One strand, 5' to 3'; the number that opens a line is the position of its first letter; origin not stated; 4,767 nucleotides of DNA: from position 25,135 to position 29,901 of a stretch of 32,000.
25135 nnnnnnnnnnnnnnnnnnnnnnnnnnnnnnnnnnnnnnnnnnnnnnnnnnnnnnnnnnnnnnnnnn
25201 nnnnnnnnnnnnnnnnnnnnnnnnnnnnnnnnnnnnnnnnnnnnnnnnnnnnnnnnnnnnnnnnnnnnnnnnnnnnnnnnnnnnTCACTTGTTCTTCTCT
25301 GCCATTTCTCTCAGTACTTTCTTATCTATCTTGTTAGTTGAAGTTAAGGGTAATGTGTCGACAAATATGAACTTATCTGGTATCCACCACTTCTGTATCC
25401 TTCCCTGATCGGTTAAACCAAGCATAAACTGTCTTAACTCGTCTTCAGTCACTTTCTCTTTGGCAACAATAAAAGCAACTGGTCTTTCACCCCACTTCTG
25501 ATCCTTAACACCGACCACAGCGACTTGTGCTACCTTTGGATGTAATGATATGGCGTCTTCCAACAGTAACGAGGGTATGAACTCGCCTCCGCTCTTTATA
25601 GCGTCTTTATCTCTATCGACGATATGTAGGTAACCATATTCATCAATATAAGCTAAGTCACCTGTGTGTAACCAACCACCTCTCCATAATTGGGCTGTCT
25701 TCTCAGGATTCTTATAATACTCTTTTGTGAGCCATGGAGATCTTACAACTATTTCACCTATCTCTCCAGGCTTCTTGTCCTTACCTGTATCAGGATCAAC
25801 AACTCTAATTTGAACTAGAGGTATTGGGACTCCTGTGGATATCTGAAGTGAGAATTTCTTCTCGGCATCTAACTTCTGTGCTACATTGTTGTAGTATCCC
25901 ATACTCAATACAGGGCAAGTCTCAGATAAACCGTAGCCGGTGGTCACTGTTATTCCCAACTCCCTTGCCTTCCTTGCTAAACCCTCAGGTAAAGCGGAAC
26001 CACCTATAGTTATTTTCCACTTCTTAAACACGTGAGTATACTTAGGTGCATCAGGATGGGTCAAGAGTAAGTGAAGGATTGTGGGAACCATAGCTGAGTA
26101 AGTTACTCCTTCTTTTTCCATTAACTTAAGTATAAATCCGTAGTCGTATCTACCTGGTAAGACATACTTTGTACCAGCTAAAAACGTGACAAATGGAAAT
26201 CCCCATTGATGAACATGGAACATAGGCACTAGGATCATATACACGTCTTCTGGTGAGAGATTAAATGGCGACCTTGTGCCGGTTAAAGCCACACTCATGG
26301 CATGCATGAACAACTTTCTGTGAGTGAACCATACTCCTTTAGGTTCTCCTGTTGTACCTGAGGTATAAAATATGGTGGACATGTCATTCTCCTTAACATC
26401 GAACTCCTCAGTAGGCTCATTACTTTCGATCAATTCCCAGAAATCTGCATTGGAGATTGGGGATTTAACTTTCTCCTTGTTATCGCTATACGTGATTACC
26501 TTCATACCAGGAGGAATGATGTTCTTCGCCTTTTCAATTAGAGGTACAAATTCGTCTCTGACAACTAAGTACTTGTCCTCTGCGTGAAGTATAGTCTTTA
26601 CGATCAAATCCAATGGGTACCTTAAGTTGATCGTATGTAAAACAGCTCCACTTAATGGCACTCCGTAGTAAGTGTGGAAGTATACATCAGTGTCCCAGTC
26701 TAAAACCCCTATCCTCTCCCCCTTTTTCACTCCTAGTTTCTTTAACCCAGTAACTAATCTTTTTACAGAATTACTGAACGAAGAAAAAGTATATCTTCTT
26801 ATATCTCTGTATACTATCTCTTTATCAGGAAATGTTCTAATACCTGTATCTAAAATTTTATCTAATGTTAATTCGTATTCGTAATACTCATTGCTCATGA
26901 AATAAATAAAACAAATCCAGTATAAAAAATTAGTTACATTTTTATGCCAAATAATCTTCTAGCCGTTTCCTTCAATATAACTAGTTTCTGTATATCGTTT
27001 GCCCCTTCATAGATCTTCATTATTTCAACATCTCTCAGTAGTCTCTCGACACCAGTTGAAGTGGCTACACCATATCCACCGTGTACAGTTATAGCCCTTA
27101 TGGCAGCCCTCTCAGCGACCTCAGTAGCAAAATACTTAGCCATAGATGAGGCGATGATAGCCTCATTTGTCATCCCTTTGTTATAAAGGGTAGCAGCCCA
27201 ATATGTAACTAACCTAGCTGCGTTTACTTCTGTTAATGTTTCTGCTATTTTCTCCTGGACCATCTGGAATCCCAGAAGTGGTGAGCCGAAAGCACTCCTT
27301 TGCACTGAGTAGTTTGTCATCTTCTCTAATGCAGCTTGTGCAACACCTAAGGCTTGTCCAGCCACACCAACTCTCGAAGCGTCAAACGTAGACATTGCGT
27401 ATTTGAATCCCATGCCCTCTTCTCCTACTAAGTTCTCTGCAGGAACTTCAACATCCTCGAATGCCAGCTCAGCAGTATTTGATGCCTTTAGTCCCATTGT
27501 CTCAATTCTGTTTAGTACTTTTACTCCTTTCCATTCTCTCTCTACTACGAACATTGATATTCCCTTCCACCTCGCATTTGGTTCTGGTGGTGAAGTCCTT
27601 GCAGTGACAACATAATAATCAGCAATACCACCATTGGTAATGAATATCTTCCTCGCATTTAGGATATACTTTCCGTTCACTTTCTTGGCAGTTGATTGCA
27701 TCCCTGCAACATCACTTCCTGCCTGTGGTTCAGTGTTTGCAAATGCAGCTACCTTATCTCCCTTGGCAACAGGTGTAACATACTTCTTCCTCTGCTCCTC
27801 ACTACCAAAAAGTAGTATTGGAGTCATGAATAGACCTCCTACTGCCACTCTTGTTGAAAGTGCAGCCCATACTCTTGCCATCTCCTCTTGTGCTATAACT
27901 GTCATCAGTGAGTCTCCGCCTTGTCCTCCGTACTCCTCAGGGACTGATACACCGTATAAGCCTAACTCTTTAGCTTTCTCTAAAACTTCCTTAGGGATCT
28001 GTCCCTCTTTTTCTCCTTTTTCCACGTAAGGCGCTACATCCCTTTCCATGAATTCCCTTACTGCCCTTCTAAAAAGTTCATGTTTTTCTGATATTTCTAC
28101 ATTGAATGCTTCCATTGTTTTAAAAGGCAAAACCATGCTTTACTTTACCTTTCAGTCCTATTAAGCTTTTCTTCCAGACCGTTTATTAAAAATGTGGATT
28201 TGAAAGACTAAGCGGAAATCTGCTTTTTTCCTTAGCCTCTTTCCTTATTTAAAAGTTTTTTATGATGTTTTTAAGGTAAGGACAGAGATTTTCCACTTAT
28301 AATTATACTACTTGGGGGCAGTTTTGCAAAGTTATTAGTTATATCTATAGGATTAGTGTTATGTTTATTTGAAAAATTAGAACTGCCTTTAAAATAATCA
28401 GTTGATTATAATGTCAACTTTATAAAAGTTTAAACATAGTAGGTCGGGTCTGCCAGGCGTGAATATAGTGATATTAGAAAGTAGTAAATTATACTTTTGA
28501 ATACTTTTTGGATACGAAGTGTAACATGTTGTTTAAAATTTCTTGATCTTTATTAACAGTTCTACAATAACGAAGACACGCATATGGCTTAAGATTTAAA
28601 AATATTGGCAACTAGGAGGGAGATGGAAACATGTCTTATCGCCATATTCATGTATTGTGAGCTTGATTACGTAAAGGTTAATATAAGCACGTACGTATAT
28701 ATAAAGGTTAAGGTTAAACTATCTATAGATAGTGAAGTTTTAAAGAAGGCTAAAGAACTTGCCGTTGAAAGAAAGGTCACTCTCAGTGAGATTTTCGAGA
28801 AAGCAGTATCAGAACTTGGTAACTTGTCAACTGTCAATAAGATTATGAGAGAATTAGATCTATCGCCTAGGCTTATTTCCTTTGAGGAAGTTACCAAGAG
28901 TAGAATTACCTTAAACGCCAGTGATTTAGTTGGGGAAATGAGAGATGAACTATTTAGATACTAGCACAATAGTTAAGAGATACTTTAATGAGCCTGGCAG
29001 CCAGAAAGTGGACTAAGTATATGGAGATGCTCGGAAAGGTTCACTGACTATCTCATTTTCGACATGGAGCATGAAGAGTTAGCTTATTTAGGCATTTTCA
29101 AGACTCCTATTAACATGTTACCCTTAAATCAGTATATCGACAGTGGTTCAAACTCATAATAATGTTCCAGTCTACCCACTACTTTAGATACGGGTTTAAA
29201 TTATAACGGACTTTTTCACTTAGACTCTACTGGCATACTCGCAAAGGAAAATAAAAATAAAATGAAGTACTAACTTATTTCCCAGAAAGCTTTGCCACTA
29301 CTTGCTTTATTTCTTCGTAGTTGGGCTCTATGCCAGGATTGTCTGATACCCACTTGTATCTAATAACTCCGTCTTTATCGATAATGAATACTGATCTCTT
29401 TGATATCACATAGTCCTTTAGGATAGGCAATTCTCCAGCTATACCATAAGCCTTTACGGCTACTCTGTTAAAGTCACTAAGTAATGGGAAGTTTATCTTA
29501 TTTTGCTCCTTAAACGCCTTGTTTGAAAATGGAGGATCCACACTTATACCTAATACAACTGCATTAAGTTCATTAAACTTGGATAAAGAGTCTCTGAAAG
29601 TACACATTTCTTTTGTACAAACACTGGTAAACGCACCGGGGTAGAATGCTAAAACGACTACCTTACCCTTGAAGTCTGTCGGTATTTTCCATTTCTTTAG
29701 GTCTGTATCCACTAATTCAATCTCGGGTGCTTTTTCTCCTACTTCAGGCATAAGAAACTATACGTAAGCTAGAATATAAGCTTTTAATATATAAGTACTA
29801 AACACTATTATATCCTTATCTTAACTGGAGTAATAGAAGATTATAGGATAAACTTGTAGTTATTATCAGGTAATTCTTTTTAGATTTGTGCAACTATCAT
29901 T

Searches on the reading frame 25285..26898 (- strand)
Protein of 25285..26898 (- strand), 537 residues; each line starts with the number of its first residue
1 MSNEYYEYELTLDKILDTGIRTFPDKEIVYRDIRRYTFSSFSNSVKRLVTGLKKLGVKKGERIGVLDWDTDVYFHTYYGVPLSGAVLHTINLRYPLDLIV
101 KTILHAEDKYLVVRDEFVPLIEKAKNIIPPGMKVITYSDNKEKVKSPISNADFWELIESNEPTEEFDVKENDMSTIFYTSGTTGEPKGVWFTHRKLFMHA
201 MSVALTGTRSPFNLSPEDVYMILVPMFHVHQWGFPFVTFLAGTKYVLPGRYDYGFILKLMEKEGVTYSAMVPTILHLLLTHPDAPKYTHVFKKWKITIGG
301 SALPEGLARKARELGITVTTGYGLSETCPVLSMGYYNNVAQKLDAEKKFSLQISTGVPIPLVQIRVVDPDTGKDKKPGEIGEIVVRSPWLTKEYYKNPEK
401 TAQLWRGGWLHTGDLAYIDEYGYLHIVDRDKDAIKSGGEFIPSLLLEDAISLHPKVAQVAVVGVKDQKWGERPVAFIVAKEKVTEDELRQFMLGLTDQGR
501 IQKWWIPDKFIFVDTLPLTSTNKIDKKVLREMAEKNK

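Call 24: search_protein_families(library=pfam, proteins=[window:25285-26898:-], max_evalue=0.001)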
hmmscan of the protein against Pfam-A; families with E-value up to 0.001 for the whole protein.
window:25285-26898:- (537 aa): 2 families
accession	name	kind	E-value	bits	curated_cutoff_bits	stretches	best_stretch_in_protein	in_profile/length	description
PF00501.34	AMP-binding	-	2.4e-74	250.9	29.9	1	20-395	5-384/384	AMP-binding enzyme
PF13193.12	AMP-binding_C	-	8.3e-19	68.7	24.5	1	446-523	2-76/76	AMP-binding enzyme C-terminal domain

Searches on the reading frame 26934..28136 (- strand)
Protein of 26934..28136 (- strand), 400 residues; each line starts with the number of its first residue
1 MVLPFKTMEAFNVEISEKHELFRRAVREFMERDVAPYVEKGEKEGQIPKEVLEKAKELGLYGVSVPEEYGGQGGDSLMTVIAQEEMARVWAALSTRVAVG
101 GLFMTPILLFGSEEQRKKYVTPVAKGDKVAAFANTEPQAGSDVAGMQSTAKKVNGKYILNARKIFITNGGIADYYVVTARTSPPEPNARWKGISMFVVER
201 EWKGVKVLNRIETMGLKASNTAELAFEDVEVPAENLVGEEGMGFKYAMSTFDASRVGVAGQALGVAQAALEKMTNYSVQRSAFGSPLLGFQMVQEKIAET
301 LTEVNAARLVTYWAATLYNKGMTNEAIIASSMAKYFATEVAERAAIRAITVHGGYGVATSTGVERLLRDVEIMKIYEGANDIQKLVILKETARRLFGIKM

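Call 24: search_protein_families(library=pfam, proteins=[window:26934-28136:-], max_evalue=0.001)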
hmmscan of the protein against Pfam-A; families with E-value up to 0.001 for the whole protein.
window:26934-28136:- (400 aa): 5 families
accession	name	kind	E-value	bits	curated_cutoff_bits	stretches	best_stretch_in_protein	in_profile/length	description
PF00441.29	Acyl-CoA_dh_1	-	1.9e-41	142.1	22.4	1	241-389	1-147/150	Acyl-CoA dehydrogenase, C-terminal domain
PF02771.21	Acyl-CoA_dh_N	-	4.9e-35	120.7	22.9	1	16-127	1-113/113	Acyl-CoA dehydrogenase, N-terminal domain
PF02770.24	Acyl-CoA_dh_M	-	1.2e-25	89.9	33.3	1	131-229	1-97/97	Acyl-CoA dehydrogenase, middle domain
PF08028.16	Acyl-CoA_dh_2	-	5.6e-19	69.2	22.7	1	257-380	2-133/134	Acyl-CoA dehydrogenase, C-terminal domain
PF22924.1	ACOX_C_alpha1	-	1.5e-05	25.3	27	1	254-395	7-168/169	Acyl-CoA oxidase, C-alpha1 domain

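Call 26: search_protein_families(library=ncbifam, proteins=[window:26934-28136:-], max_evalue=0.00001)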
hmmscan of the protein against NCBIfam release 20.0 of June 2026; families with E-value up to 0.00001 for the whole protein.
window:26934-28136:- (400 aa): 22 families
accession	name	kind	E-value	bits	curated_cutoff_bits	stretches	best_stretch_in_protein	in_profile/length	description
NF042972.1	AcrlCoAredClosAcrC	equivalog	2e-106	355.9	640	1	12-390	2-375/378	acryloyl-CoA reductase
NF043006.1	CyhCrbnylCoADH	equivalog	3.4e-91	306.1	650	1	17-391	6-375/380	cyclohexane-1-carbonyl-CoA dehydrogenase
NF045552.1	GlutCoADH_Des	equivalog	5.1e-85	286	470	1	13-388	3-376/387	glutaryl-CoA dehydrogenase Acd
NF058590.1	AcCoDHFadEBacil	equivalog_domain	1.1e-78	265.2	600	1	14-392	20-411/586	acyl-CoA dehydrogenase FadE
NF008997.0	PRK12341.1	equivalog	2e-69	234.5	537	1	13-383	3-368/382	acyl-CoA dehydrogenase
NF042439.1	SulpropCoADesulf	equivalog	1.8e-68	231.1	600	1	25-388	3-367/379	3-sulfinopropanoyl-CoA desulfinase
NF053553.1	prodigi_MBC_PigA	equivalog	3.6e-65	220.6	500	1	14-389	4-377/381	prodigiosin MBC biosynthesis dehydrogenase PigA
NF045652.1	ProlPCPDhRedW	equivalog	5.3e-65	219.7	650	1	20-387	5-369/376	L-prolyl-[peptidyl-carrier protein] dehydrogenase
NF002885.1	PRK03354.1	equivalog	6.4e-58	196.6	540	1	13-393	3-375/378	crotonobetainyl-CoA dehydrogenase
TIGR03207.1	cyc_hxne_CoA_dh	equivalog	5.9e-55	186.5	575.35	1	24-390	10-370/372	cyclohexanecarboxyl-CoA dehydrogenase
NF052270.1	Staph_DH_FadE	equivalog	3.6e-47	161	600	1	19-389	25-391/400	acyl-CoA dehydrogenase FadE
TIGR03204.1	pimC_large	equivalog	4.7e-37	127.8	623.85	1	15-344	4-331/395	pimeloyl-CoA dehydrogenase large subunit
TIGR03203.1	pimD_small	equivalog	1.3e-32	113.4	652.7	1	42-370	33-355/378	pimeloyl-CoA dehydrogenase small subunit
NF007000.1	PRK09463.1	subfamily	2.3e-31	108.9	600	1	43-380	70-423/726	acyl-CoA dehydrogenase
NF009586.0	PRK13026.1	subfamily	2.8e-28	98.7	608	1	43-380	105-458/777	acyl-CoA dehydrogenase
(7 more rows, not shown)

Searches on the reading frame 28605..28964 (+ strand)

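Call 24: search_protein_families(library=pfam, proteins=[window:28605-28964:+], max_evalue=0.001)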
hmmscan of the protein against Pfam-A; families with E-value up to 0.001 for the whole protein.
window:28605-28964:+ (119 aa): 1 family
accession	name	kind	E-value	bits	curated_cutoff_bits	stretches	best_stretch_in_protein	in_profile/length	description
PF19891.5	DUF6364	-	1.6e-05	25.8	27.3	1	34-98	2-54/70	Family of unknown function (DUF6364)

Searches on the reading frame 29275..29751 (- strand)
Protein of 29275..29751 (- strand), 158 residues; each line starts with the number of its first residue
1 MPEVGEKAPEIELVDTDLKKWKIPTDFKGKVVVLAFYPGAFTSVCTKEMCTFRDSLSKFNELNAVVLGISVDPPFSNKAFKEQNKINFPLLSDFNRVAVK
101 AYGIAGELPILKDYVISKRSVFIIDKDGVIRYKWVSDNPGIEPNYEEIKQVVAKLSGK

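Call 24: search_protein_families(library=pfam, proteins=[window:29275-29751:-], max_evalue=0.001)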
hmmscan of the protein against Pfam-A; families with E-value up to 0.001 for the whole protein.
window:29275-29751:- (158 aa): 2 families
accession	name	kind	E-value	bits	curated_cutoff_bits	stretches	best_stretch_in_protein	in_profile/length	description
PF00578.27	AhpC-TSA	-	2.5e-37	128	26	1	4-132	1-123/124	AhpC/TSA family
PF08534.16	Redoxin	-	1.2e-25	90.5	26.6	1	4-147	2-146/148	Redoxin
